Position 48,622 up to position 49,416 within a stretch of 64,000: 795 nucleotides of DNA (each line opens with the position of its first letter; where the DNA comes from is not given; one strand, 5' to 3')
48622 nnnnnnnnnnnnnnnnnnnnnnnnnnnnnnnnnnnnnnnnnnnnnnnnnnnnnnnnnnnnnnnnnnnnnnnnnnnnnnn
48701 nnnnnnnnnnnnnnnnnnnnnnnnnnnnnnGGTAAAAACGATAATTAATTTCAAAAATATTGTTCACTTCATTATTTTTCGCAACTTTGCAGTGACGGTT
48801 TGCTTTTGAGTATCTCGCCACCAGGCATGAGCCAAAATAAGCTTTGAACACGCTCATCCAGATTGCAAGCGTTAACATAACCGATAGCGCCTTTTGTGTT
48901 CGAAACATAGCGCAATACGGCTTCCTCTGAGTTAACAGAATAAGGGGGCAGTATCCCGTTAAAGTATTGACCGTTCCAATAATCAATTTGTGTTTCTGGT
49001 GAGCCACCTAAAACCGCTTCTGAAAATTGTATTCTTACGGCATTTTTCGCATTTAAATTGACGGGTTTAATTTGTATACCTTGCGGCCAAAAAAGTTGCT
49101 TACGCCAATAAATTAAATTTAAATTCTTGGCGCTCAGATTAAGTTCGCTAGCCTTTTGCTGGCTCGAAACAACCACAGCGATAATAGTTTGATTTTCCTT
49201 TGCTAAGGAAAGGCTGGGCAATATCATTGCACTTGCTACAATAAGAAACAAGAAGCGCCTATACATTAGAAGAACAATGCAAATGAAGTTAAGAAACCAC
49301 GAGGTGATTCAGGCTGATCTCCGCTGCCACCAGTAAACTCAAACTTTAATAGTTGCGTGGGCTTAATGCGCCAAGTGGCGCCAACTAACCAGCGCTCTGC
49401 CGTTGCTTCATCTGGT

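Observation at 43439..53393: Candidate sigma-54-controlled LPS phosphoethanolamine remodelling locus with an adjacent sensor module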

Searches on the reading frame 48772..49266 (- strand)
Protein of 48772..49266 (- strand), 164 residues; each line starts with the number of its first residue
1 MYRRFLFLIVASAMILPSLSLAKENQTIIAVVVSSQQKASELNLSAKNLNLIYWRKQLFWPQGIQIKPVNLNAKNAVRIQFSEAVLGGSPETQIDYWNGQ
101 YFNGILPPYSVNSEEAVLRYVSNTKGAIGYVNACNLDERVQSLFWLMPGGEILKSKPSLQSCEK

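Call 3: search_protein_families(library=pfam, proteins=[window:48772-49266:-])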
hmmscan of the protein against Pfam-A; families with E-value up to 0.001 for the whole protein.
window:48772-49266:- (164 aa): 0 families

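Call 4: search_protein_families(library=ncbifam, proteins=[window:48772-49266:-])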
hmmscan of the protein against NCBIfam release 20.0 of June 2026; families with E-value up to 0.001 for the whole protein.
window:48772-49266:- (164 aa): 0 families

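Call 18: search_protein_families(library=pfam, proteins=[window:48772-49266:-], max_evalue=10)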
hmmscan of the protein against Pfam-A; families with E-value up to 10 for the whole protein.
window:48772-49266:- (164 aa): 1 family
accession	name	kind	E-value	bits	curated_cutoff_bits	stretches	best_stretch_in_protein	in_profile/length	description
PF12849.12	PBP_like_2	-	0.0055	16.9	27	1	30-138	95-192/267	PBP superfamily domain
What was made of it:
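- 48772..49266 (-): 164-aa secreted single-lobe PstS-like (PBP_like_2) protein. Weak PF12849 hit (call 18).
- On PstS / type II periplasmic binding protein: PF12849 16.9 bits, below 27 (call 18).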

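Call 31: find_homologous_proteins(query=window:48772-49266:-)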
Query window:48772-49266:- (164 aa): 357 proteins with E <= 0.001 among 402 candidates; the best 120 are listed.
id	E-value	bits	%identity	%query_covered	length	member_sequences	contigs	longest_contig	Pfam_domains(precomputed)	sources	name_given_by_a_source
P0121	1.7e-102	358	100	100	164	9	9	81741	-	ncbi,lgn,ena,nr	ncbi:MAG: hypothetical protein K0U18_01925 [Betaproteobacteria bacterium]|nr:hypothetical protein [B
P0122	1.7e-91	322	88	100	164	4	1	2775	-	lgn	-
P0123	3.0e-89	315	87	99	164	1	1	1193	-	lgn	-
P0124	2.5e-86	305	82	100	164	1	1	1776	-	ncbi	-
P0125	1.8e-77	277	74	100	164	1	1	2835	-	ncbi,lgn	-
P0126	2.0e-74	267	71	98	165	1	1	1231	-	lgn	-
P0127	1.9e-73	264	67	100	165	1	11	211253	-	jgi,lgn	jgi:hypothetical protein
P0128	3.1e-72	260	71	98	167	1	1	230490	-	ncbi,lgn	-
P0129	6.1e-72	259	70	97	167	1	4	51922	-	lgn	-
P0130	1.7e-71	257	70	97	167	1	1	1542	-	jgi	jgi:ABC-type phosphate transport system substrate-binding protein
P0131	2.0e-70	254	69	98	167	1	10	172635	-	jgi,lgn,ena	jgi:ABC-type phosphate transport system substrate-binding protein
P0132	4.9e-68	246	68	98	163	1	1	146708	-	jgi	jgi:ABC-type phosphate transport system substrate-binding protein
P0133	1.3e-66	241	64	99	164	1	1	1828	-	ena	-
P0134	3.7e-66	240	67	98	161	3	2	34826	-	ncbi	-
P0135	1.1e-64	235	62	99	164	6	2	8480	-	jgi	jgi:ABC-type phosphate transport system substrate-binding protein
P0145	2.8e-61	224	60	100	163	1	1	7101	PF12849.13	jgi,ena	jgi:ABC-type phosphate transport system substrate-binding protein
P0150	7.1e-61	223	59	100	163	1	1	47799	PF12849.13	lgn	-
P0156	1.1e-59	219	58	98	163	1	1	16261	PF12849.13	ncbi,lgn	-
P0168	8.8e-59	216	57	100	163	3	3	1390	PF12849.13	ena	-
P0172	1.6e-58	215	58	98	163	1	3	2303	PF12849.13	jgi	jgi:ABC-type phosphate transport system substrate-binding protein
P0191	3.9e-56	207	59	93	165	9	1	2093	PF12849.13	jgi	jgi:ABC-type phosphate transport system substrate-binding protein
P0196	8.3e-56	206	62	84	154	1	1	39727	PF12849.13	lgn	-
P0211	8.6e-55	203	55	99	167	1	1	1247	PF12849.13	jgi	jgi:ABC-type phosphate transport system substrate-binding protein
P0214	9.5e-55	203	60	89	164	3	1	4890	PF12849.13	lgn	-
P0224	2.7e-54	201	52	99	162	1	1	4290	PF12849.13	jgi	jgi:ABC-type phosphate transport system substrate-binding protein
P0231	7.7e-54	200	53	96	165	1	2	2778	PF12849.13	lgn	-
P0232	8.7e-54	200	57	96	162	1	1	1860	PF12849.13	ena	-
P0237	2.1e-53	198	56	99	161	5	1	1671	PF12849.13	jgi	jgi:ABC-type phosphate transport system substrate-binding protein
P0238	2.2e-53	198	56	87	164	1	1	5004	PF12849.13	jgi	jgi:ABC-type phosphate transport system substrate-binding protein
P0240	3.4e-53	198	56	96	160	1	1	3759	PF12849.13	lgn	-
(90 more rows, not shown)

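Call 46: predict_structure(alignment_id=A3)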
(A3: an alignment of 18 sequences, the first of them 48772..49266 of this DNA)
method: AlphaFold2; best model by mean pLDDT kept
length: 164 residues; sequences in the alignment: 18
mean_pLDDT: 73.8   pTM: 0.71
mean pLDDT of the five models: 73.8, 59.4, 55.1, 53.9, 49.3
residues with pLDDT >= 90: 43; 70-90: 63; 50-70: 29; < 50: 29
segments of 3 or more residues with pLDDT < 50: 11-23, 94-107
pLDDT, mean of each block of 10 residues (from residue 1): 52 45 71 92 81 63 78 84 77 43 45 88 89 94 91 89 65
secondary structure, 60 per line:
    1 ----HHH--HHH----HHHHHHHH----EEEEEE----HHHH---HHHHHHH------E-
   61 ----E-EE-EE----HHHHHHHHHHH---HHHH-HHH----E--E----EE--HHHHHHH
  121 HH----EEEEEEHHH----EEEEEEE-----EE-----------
elements in order: H17-24 E29-34 H39-42 H46-52 H76-86 H90-93 H114-122 E127-132 E140-146

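Call 50: fold_search(model_id=the predicted structure, library=pdb)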
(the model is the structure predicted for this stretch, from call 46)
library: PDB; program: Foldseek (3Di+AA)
matches with E <= 10: 278; with E <= 0.001: 18
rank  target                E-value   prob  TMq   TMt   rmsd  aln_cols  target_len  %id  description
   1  4exl_C                1.4e-05  1.00  0.49  0.32   4.3       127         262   20  Crystal structure of phosphate ABC transporter, periplasmic phosphate-binding protein PstS 1 (PBP1) from Streptococcus (released 2012-05-30)
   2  4exl_D                1.8e-05  1.00  0.49  0.32   4.3       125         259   20  Crystal structure of phosphate ABC transporter, periplasmic phosphate-binding protein PstS 1 (PBP1) from Streptococcus (released 2012-05-30)
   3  4exl_B                3.4e-05  1.00  0.48  0.31   4.5       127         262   20  Crystal structure of phosphate ABC transporter, periplasmic phosphate-binding protein PstS 1 (PBP1) from Streptococcus (released 2012-05-30)
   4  4lat                  7.6e-05  1.00  0.50  0.32   5.0       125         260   19  Crystal structure of phosphate ABC transporter, periplasmic phosphate-binding protein PstS 1 (PBP1) from Streptococcus p (released 2013-07-10)
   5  4exl_A                8.7e-05  1.00  0.48  0.31   5.1       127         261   20  Crystal structure of phosphate ABC transporter, periplasmic phosphate-binding protein PstS 1 (PBP1) from Streptococcus (released 2012-05-30)
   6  1twy_F                1.2e-04  1.00  0.53  0.36   4.9       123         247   20  Crystal structure of an ABC-type phosphate transport receptor from Vibrio cholerae (released 2004-12-21)
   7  1twy_B                1.3e-04  1.00  0.53  0.36   3.0       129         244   19  Crystal structure of an ABC-type phosphate transport receptor from Vibrio cholerae (released 2004-12-21)
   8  4jwo                  1.5e-04  1.00  0.47  0.30   5.3       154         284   15  The crystal structure of a possible phosphate binding protein from Planctomyces limnophilus DSM 3776 (released 2013-04-24)
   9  1twy_E                1.8e-04  1.00  0.50  0.34   6.2       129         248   19  Crystal structure of an ABC-type phosphate transport receptor from Vibrio cholerae (released 2004-12-21)
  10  8ods                  2.0e-04  1.00  0.49  0.28   6.2       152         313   22  Phosphate-Binding Protein (PstS) from Xanthomonas citri pv. citri A306 bound to phosphate (released 2023-10-11)
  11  5i84_H                3.2e-04  1.00  0.49  0.28   6.2       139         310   22  Structure of the Xanthomonas citri phosphate-binding protein PhoX (released 2016-06-15)
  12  4ecf                  4.5e-04  1.00  0.52  0.34   3.8       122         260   21  Crystal structure of an ABC-type phosphate transport system, periplasmic component (LVIS_0633) from Lactobacillus brevis (released 2012-04-11)
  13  4gd5_A                6.3e-04  1.00  0.53  0.36   2.7       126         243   17  X-ray Crystal Structure of a Putative Phosphate ABC Transporter Substrate-Binding Protein with Bound Phosphate from Cl (released 2012-08-15)
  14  1quk                  7.2e-04  1.00  0.50  0.28   7.3       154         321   19  PHOSPHATE-BINDING PROTEIN MUTANT WITH ASP 137 REPLACED BY ASN COMPLEX WITH PHOSPHATE (released 1996-07-11)
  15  7xg8                  7.2e-04  1.00  0.45  0.27   6.5       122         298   18  Crystal structure of PstS protein from cyanophage P-SSM2 (released 2023-02-08)
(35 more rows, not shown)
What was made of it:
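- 48772..49266 (-): AF2 model pLDDT 74; Foldseek top hits are PstS proteins, E 1e-5, covering one lobe (calls 46, 50).
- On PstS / type II periplasmic binding protein: 164 aa. Foldseek aligns about 125 residues to one lobe of 240-320-aa PstS proteins (call 50).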

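Call 55: find_encoding_contigs(protein=window:48772-49266:-, flank=10000, max_places=4)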
Protein window:48772-49266:- (164 aa): 11 contigs read that carry it; 4 places shown.
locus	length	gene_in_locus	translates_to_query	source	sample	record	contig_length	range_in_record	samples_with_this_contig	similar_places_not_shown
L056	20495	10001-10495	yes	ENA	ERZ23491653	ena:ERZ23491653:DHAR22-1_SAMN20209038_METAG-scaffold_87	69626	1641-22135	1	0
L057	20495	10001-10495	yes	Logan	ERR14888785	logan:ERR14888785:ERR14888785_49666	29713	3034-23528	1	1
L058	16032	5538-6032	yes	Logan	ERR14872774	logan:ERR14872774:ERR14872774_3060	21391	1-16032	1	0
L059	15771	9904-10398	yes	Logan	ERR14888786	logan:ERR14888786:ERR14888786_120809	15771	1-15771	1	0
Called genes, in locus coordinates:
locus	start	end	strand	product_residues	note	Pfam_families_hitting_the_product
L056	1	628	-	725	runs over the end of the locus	PF00317:Ribonuc_red_lgN, PF02867:Ribonuc_red_lgC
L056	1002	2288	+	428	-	PF04413:Glycos_transf_N, PF00534:Glycos_transf_1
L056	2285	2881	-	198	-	-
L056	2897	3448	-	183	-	PF00857:Isochorismatase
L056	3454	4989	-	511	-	PF02321:OEP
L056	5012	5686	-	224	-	PF01135:PCMT, PF00398:RrnaAD, PF13847:Methyltransf_31, PF08242:Methyltransf_12 (weak), PF13649:Methyltransf_25 (weak)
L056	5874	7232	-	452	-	PF00072:Response_reg, PF01078:Mg_chelatase (faint), PF00158:Sigma54_activat, PF14532:Sigma54_activ_2, PF07728:AAA_5 (weak), PF25601:AAA_lid_14, PF02954:HTH_8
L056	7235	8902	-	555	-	PF02743:dCache_1, PF00512:HisKA, PF02518:HATPase_c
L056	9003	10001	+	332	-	-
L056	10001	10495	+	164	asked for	-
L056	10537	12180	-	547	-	PF08019:EptA_B_N, PF00884:Sulfatase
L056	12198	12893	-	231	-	PF01569:PAP2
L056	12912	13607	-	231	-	PF01209:Ubie_methyltran (weak), PF08003:Methyltransf_9 (weak), PF13489:Methyltransf_23, PF08241:Methyltransf_11, PF08242:Methyltransf_12 (weak), PF13649:Methyltransf_25, PF13847:Methyltransf_31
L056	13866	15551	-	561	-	PF00884:Sulfatase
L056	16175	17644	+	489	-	PF05552:MS_channel_1st_1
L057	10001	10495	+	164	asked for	-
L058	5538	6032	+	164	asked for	-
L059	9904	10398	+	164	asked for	-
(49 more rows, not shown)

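Call 74: search_protein_representatives(alignment_id=A3)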
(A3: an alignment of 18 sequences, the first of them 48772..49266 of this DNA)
Query: 18 sequences, 164 profile positions. Proteins with E-value up to 0.001 (for the whole library): 3340; up to 1e-10: 445; up to 1e-30: 18. The best 150 are listed.
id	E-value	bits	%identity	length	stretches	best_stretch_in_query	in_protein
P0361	2.9e-67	241.7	-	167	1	5-163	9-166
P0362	3.1e-56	205.8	-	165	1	7-163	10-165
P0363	6.9e-45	169.0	-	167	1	1-162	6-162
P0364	4.6e-41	156.5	-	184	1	6-140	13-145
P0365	1.1e-39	152.0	-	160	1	11-151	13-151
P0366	1.7e-39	151.4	-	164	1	14-163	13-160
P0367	1.7e-38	148.1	-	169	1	22-162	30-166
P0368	3.1e-38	147.3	-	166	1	5-150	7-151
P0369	1.3e-37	145.3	-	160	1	21-150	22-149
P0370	6.8e-36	139.7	-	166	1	6-150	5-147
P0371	7.9e-36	139.5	-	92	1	7-97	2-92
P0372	2.3e-34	134.7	-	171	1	24-158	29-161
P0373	9.7e-34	132.7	-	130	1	43-152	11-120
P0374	2.0e-32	128.4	-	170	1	27-153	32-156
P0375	3.7e-32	127.5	-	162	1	6-146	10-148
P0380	4.5e-30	120.8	-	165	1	14-154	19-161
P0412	6.6e-24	100.7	-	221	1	25-129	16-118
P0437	3.6e-21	91.8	-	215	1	30-149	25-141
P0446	3.6e-20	88.6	-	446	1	66-142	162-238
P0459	4.4e-19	85.0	-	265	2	30-133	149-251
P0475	1.1e-17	80.5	-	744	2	31-133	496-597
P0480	2.3e-17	79.4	-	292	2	55-132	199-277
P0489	1.0e-16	77.3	-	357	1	51-141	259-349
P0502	8.3e-16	74.4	-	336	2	44-133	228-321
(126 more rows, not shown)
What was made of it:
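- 48772..49266 (-): Family of 3,340 representative clusters (call 74).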

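Call 76: search_protein_families(library=pfam, proteins=[P0475, P0446, P0489, P0502, P0412, P0364, P0380, P0437, P0459, P0480], max_evalue=0.001)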
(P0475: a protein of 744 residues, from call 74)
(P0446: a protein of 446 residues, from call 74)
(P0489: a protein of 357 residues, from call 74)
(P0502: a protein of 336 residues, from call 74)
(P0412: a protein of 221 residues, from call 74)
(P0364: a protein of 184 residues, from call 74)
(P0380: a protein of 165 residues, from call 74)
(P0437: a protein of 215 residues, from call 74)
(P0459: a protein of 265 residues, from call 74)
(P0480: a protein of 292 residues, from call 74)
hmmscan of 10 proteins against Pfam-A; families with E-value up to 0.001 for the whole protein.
P0475 (744 aa): 3 families
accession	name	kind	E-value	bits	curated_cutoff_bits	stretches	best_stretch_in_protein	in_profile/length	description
PF05569.17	Peptidase_M56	-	8.9e-30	104.3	31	1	23-314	7-294/296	BlaR1 peptidase M56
PF01435.24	Peptidase_M48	-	3.4e-07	30.7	20.3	1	158-235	4-86/186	Peptidase family M48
PF12849.12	PBP_like_2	-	0.00017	21.9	27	0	493-601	93-190/267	PBP superfamily domain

P0446 (446 aa): 0 families

P0489 (357 aa): 0 families

P0502 (336 aa): 0 families

P0412 (221 aa): 0 families

P0364 (184 aa): 1 family
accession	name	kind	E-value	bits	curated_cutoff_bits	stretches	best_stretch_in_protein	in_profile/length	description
PF12849.12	PBP_like_2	-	0.00014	22.2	27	1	35-148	93-198/267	PBP superfamily domain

P0380 (165 aa): 0 families

P0437 (215 aa): 0 families

P0459 (265 aa): 1 family
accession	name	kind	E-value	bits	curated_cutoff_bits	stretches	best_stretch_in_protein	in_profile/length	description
PF12849.12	PBP_like_2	-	2e-15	57.7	27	1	147-252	93-187/267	PBP superfamily domain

P0480 (292 aa): 1 family
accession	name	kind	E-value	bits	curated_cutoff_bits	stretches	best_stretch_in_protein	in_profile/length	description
PF12849.12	PBP_like_2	-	3.4e-09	37.3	27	1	143-280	49-188/267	PBP superfamily domain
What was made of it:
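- One homologous single-lobe domain is fused to a BlaR1-type sensor-transducer (calls 74, 76).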
